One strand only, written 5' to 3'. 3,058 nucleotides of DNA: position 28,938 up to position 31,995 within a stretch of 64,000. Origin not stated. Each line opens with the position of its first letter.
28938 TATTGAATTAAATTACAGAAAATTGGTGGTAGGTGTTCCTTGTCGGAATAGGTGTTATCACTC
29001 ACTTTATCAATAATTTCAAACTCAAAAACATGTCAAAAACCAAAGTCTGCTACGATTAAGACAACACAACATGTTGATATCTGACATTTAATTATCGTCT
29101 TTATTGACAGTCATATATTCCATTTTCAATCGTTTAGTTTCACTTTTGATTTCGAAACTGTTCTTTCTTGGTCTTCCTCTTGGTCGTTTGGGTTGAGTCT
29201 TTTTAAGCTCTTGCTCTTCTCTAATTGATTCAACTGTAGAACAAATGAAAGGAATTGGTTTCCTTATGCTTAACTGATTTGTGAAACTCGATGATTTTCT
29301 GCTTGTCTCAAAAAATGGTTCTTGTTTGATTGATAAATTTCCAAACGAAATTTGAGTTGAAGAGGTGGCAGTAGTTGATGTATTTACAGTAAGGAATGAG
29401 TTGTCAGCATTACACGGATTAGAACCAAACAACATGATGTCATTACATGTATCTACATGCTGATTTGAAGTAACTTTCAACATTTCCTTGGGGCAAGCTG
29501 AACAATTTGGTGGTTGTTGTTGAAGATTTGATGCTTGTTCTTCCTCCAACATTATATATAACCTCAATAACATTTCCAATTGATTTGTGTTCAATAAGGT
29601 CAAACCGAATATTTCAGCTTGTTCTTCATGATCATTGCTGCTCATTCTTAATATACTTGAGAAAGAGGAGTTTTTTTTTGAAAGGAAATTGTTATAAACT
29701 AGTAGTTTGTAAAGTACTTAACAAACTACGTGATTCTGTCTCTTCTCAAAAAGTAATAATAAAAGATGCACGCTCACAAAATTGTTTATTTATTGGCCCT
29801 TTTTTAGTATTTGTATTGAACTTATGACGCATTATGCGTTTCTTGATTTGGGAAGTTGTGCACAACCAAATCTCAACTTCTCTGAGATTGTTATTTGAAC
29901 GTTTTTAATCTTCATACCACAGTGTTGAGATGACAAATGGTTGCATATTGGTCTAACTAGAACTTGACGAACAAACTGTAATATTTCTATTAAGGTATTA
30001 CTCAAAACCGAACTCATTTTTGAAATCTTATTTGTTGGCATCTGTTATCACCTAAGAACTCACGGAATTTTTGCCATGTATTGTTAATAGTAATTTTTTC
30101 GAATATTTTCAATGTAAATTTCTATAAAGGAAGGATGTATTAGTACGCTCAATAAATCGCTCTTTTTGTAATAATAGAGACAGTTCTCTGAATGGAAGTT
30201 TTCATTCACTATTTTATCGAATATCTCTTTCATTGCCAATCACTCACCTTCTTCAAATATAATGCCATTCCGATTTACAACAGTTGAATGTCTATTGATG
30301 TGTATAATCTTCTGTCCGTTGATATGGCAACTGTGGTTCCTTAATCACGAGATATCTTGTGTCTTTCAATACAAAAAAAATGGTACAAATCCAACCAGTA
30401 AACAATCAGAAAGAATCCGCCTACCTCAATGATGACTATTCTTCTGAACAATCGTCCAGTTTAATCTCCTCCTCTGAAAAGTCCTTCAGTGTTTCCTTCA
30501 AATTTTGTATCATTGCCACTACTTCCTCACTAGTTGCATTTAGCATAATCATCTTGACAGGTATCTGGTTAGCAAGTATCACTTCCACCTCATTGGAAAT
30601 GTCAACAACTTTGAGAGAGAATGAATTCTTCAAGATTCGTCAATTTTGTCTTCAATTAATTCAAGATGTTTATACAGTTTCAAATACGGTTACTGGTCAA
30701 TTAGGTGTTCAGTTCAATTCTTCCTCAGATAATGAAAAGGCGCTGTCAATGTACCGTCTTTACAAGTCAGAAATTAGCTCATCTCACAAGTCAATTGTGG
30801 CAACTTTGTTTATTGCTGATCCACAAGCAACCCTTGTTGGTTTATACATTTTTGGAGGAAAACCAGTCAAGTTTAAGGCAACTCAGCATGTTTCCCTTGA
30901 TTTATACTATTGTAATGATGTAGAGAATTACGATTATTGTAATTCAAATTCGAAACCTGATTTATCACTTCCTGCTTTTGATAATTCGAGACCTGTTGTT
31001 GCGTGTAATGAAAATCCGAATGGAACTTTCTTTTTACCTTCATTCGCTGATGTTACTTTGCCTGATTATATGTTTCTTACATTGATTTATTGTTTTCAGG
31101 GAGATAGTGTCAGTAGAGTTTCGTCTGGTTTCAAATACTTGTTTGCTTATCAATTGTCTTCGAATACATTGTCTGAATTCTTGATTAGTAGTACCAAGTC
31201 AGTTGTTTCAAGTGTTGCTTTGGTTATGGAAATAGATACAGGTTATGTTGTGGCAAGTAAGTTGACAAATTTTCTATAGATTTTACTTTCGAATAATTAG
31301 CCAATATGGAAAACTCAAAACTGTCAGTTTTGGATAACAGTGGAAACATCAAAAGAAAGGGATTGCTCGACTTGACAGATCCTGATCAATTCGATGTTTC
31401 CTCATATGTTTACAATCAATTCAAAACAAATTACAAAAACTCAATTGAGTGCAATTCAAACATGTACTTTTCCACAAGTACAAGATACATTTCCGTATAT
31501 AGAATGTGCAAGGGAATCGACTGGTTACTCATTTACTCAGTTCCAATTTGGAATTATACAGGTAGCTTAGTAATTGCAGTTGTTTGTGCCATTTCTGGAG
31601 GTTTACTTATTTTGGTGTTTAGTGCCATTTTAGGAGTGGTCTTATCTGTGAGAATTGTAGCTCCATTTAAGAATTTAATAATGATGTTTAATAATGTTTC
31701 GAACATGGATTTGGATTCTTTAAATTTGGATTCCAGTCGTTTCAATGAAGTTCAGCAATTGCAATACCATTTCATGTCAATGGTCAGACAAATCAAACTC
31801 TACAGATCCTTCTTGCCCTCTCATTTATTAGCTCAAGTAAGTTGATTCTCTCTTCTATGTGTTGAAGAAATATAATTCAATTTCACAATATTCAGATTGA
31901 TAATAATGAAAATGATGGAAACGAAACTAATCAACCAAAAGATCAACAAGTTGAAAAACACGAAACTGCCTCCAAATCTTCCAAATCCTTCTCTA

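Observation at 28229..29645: Three-member family of small single-AT-hook proteins (two in tandem here, a third at 45137..46045 flanking the PKS block)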

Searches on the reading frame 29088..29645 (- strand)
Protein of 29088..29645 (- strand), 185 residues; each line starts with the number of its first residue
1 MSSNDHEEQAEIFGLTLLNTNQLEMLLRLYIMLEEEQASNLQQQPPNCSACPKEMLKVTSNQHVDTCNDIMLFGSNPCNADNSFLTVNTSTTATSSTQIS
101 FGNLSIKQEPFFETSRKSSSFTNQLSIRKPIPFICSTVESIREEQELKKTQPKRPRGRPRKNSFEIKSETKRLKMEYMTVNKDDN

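Call 8: search_protein_families(library=pfam, proteins=[window:29088-29645:-], max_evalue=1)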
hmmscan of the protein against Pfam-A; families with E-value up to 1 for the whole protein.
window:29088-29645:- (185 aa): 2 families
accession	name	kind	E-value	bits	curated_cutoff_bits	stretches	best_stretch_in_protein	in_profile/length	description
PF02178.24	AT_hook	-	0.0024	18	17.4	1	153-163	1-11/13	AT hook motif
PF22843.2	CATSPERE_NTD2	-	0.096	13.2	27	1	62-125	11-74/86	CATSPERE second N-terminal domain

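Call 9: find_homologous_proteins(query=window:29088-29645:-, max_evalue=0.01)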
Query window:29088-29645:- (185 aa): 2 proteins with E <= 0.01 among 43 candidates.
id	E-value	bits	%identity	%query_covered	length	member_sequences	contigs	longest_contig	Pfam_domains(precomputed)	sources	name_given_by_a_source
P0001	6.4e-115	399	100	100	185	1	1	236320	-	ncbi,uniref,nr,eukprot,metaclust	ncbi:predicted protein [Naegleria gruberi]|uniref:Predicted protein n=1 Tax=Naegleria gruberi TaxID=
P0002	5.3e-6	44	83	16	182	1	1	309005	-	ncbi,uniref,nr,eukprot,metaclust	ncbi:predicted protein [Naegleria gruberi]|uniref:Predicted protein n=1 Tax=Naegleria gruberi TaxID=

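Call 12: find_encoding_contigs(protein=P0002, flank=10000, max_places=4)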
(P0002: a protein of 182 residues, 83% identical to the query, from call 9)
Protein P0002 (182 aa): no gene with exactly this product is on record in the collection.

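Call 14: find_encoding_contigs(protein=P0001, flank=10000, max_places=4)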
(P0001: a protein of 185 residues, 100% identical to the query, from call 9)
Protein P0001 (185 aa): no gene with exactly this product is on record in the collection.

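Call 18: find_homologous_proteins(query=A2, max_evalue=0.1)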
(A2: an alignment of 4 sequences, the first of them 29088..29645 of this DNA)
Query A2 (4 sequences) (185 aa, profile of the alignment): 3 proteins with E <= 0.1 among 3636 candidates.
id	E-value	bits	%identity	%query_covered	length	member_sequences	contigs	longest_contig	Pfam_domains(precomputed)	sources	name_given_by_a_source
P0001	2.0e-75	271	100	100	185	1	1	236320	-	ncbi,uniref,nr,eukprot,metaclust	ncbi:predicted protein [Naegleria gruberi]|uniref:Predicted protein n=1 Tax=Naegleria gruberi TaxID=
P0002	8.7e-62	226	83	16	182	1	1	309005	-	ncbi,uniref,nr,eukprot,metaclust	ncbi:predicted protein [Naegleria gruberi]|uniref:Predicted protein n=1 Tax=Naegleria gruberi TaxID=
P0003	3.1e-54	202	36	81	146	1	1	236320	-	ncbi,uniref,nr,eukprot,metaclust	ncbi:predicted protein [Naegleria gruberi]|uniref:Predicted protein n=1 Tax=Naegleria gruberi TaxID=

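Call 25: search_protein_representatives(alignment_id=A2)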
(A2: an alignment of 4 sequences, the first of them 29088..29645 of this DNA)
Query: 4 sequences, 183 profile positions. Proteins with E-value up to 0.001 (for the whole library): 6; up to 1e-10: 3; up to 1e-30: 3. The best 6 are listed.
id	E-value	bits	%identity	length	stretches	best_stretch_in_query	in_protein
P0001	6.2e-76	270.8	-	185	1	1-182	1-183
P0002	2.8e-62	226.3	-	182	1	10-175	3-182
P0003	1.0e-54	201.7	-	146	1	18-175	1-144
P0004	1.2e-10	58.0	-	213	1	12-162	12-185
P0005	1.3e-06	44.9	-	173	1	63-165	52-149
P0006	1.0e-04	38.7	-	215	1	73-175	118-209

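Call 27: list_cluster_members(proteins=[P0004, P0005, P0006, P0002])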
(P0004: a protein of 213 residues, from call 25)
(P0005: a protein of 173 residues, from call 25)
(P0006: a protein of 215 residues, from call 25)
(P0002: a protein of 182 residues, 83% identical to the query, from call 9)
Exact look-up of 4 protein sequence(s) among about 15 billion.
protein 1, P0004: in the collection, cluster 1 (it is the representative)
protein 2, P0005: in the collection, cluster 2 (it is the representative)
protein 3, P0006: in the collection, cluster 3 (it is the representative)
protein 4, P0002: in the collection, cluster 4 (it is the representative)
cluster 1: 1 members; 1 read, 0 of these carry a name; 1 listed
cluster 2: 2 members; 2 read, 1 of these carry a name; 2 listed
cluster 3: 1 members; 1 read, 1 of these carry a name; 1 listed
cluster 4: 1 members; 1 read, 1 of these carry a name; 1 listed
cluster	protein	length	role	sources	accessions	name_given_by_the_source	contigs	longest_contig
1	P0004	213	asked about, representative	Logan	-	-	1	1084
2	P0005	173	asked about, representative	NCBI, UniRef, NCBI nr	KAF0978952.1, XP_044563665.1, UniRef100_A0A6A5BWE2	hypothetical protein FDP41_002022 [Naegleria fowleri] | Uncharacterized protein n=1 Tax=Naegleria fowleri TaxID=5763 RepID=A0A6A5BWE2_NAEFO | uncharacterized protein FDP41_002022 [Naegleria fowleri]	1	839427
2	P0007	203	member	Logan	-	-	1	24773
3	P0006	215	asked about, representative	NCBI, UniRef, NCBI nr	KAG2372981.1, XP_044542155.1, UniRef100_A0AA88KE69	hypothetical protein C9374_013011 [Naegleria lovaniensis] | Uncharacterized protein n=1 Tax=Naegleria lovaniensis TaxID=51637 RepID=A0AA88KE69_NAELO | uncharacterized protein C9374_013011 [Naegleria lovaniensis]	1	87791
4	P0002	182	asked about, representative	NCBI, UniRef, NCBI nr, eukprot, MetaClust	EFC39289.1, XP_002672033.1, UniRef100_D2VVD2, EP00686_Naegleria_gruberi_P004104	predicted protein [Naegleria gruberi] | Predicted protein n=1 Tax=Naegleria gruberi TaxID=5762 RepID=D2VVD2_NAEGR | uncharacterized protein NAEGRDRAFT_72974 [Naegleria gruberi]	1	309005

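Call 28: find_encoding_contigs(protein=P0005, flank=10000, max_places=3)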
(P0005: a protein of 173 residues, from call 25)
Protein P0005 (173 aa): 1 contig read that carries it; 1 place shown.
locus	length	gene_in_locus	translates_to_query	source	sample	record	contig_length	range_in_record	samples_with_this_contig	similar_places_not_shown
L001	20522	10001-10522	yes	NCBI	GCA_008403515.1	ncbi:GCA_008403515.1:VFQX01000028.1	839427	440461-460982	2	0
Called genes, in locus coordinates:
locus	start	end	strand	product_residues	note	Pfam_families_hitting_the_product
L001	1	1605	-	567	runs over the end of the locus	-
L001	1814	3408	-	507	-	PF01266:DAO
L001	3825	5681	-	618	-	-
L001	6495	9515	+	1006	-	PF03351:DOMON, PF01794:Ferric_reduct, PF08030:NAD_binding_6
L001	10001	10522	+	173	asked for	-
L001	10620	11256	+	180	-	PF04900:Fcf1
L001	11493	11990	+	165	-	-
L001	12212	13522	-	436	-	PF00856:SET (weak), PF13181:TPR_8 (faint), PF13374:TPR_10 (faint), PF13414:TPR_11 (faint), PF13424:TPR_12 (faint), PF14559:TPR_19 (faint), PF00515:TPR_1 (weak), PF07719:TPR_2 (weak)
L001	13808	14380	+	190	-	PF10217:DUF2039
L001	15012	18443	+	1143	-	PF00618:RasGEF_N (weak), PF00617:RasGEF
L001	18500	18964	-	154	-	PF00173:Cyt-b5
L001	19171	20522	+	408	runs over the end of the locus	PF25390:WD40_RLD, PF13540:RCC1_2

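Call 29: find_encoding_contigs(protein=P0006, flank=10000, max_places=3)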
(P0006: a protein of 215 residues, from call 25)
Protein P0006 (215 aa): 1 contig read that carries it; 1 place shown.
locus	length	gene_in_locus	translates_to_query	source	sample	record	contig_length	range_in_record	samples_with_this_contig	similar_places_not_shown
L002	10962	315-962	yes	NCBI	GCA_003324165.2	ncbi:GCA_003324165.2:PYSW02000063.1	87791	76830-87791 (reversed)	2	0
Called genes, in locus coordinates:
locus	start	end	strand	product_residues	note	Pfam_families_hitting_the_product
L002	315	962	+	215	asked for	-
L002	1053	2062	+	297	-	-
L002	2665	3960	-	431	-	-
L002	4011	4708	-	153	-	-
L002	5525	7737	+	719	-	-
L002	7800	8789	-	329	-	-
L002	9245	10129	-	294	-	-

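Call 30: find_encoding_contigs(protein=P0004, flank=10000, max_places=3)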
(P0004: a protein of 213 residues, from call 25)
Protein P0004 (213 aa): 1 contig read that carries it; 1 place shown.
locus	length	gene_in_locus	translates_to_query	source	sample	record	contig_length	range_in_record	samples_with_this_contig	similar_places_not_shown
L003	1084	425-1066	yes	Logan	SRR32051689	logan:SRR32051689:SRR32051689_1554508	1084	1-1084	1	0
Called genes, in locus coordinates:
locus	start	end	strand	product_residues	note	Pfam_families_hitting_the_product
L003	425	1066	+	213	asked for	-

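Call 33: find_homologous_proteins(query=A3, max_evalue=0.1)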
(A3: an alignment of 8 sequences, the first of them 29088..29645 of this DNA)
Query A3 (8 sequences) (185 aa, profile of the alignment): 9 proteins with E <= 0.1 among 3522 candidates.
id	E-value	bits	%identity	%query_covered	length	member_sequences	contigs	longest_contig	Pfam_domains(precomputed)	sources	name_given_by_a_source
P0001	1.6e-50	190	100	100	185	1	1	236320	-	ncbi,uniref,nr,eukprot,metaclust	ncbi:predicted protein [Naegleria gruberi]|uniref:Predicted protein n=1 Tax=Naegleria gruberi TaxID=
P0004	7.7e-50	188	42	26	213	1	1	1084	-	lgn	-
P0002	1.6e-48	183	83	16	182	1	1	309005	-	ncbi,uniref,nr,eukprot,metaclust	ncbi:predicted protein [Naegleria gruberi]|uniref:Predicted protein n=1 Tax=Naegleria gruberi TaxID=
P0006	6.9e-45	172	42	28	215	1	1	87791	-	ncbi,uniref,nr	ncbi:hypothetical protein C9374_013011 [Naegleria lovaniensis]|uniref:Uncharacterized protein n=1 Ta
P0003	2.5e-42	163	36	81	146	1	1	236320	-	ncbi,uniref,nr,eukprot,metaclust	ncbi:predicted protein [Naegleria gruberi]|uniref:Predicted protein n=1 Tax=Naegleria gruberi TaxID=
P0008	1.3e-4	40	54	11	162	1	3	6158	-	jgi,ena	jgi:hypothetical protein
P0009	1.4e-4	40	54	11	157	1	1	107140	-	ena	-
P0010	7.8e-4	38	54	11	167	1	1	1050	-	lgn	-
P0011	9.6e-2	31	100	6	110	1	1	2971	-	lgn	-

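Call 38: predict_structure(alignment_id=A3)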
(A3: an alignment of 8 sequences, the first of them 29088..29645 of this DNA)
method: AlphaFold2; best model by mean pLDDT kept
length: 185 residues; sequences in the alignment: 8
mean_pLDDT: 55.8   pTM: 0.18
mean pLDDT of the five models: 55.8, 53.2, 52.2, 48.9, 48.3
residues with pLDDT >= 90: 0; 70-90: 40; 50-70: 58; < 50: 87
segments of 3 or more residues with pLDDT < 50: 9-11, 46-48, 50-52, 54-76, 78-108, 110-116, 118-126
pLDDT, mean of each block of 10 residues (from residue 1): 49 54 81 67 51 45 43 43 43 43 44 45 53 71 81 79 58 55 48
secondary structure, 60 per line:
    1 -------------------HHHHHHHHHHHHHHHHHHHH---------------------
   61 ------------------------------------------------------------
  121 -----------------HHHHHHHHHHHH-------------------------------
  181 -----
elements in order: H20-39 H138-149

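Call 43: find_related_loci(query=A3, collection=viral_contigs, flank=3000)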
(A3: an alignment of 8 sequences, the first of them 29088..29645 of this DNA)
Query A3 (185 aa) in viral_contigs; peptide patterns used: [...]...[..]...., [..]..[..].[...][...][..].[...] (x = any residue, [..] = any of these).
194 stretches matched a pattern, but none encodes a relative of the query by tblastn (E <= 1e-3).

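Call 44: find_related_loci(query=A3, collection=metagenome_contigs, flank=5000)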
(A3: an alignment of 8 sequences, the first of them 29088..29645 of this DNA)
Query A3 (185 aa) in metagenome_contigs; peptide patterns used: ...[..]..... (x = any residue, [..] = any of these).
600 stretches matched a pattern, but none encodes a relative of the query by tblastn (E <= 1e-3).

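Call 47: search_solved_structures(query=A3, max_evalue=1, show_alignments=2)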
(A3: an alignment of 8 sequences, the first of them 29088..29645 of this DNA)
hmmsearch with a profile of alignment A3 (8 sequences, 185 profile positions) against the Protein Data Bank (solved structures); distinct sequences matched with E-value up to 1: 2.
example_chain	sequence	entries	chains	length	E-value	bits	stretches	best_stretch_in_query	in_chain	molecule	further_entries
1x5b_A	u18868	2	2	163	0.083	16.4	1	60-144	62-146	signal transducing adaptor molecule 2 | Signal transducing adapter molecule 2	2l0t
2ezd_A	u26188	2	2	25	0.96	12.9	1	151-172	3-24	HIGH MOBILITY GROUP PROTEIN HMG-I/HMG-Y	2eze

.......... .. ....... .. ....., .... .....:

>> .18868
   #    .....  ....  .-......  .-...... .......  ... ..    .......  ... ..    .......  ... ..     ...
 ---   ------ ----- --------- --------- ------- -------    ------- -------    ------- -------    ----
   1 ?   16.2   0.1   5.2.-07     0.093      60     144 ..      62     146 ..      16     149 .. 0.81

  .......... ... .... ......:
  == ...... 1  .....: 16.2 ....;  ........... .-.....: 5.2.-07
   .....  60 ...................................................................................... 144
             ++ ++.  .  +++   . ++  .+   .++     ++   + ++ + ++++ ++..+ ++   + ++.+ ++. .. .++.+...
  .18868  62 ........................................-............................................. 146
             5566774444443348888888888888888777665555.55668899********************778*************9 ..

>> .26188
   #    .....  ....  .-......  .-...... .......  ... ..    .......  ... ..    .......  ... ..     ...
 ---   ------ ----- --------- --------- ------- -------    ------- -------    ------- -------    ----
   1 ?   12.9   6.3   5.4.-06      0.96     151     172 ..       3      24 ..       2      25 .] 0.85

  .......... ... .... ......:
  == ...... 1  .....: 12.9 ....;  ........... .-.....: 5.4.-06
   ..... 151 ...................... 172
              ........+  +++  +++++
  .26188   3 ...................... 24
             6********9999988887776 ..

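Call 48: search_protein_families(library=pfam, alignment_id=A3, max_evalue=0.1)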
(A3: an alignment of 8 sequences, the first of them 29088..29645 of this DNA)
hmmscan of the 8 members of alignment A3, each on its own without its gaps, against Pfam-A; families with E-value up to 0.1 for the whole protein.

A. member 1, window:29088-29645:- (185 aa): 2 families
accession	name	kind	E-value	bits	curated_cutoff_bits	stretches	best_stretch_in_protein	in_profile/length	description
PF02178.24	AT_hook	-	0.0024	18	17.4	1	153-163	1-11/13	AT hook motif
PF22843.2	CATSPERE_NTD2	-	0.096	13.2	27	0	62-125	11-74/86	CATSPERE second N-terminal domain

B. families by the number of members that match (of 8 scanned): 3 families
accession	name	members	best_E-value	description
PF02178.24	AT_hook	7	0.0015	AT hook motif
PF17182.10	OSK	1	0.00026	OSK domain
PF22843.2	CATSPERE_NTD2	1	0.096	CATSPERE second N-terminal domain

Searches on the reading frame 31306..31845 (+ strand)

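Call 20: search_protein_families(library=pfam, proteins=[window:31306-31845:+], max_evalue=0.001)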
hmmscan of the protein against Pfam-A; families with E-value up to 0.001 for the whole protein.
window:31306-31845:+ (179 aa): 0 families

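Call 45: search_protein_families(library=pfam, proteins=[window:31306-31845:+], max_evalue=1)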
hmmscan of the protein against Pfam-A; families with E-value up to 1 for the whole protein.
window:31306-31845:+ (179 aa): 2 families
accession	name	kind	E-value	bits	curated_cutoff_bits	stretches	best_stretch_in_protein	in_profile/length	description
PF20990.2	DUF2207_C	-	0.12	12.5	33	1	33-111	108-191/247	Predicted membrane protein (DUF2207) C-terminal domain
PF08965.17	Aca2_YdiL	-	0.18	12.5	23.8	1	43-79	69-105/118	Aca2/YdiL-like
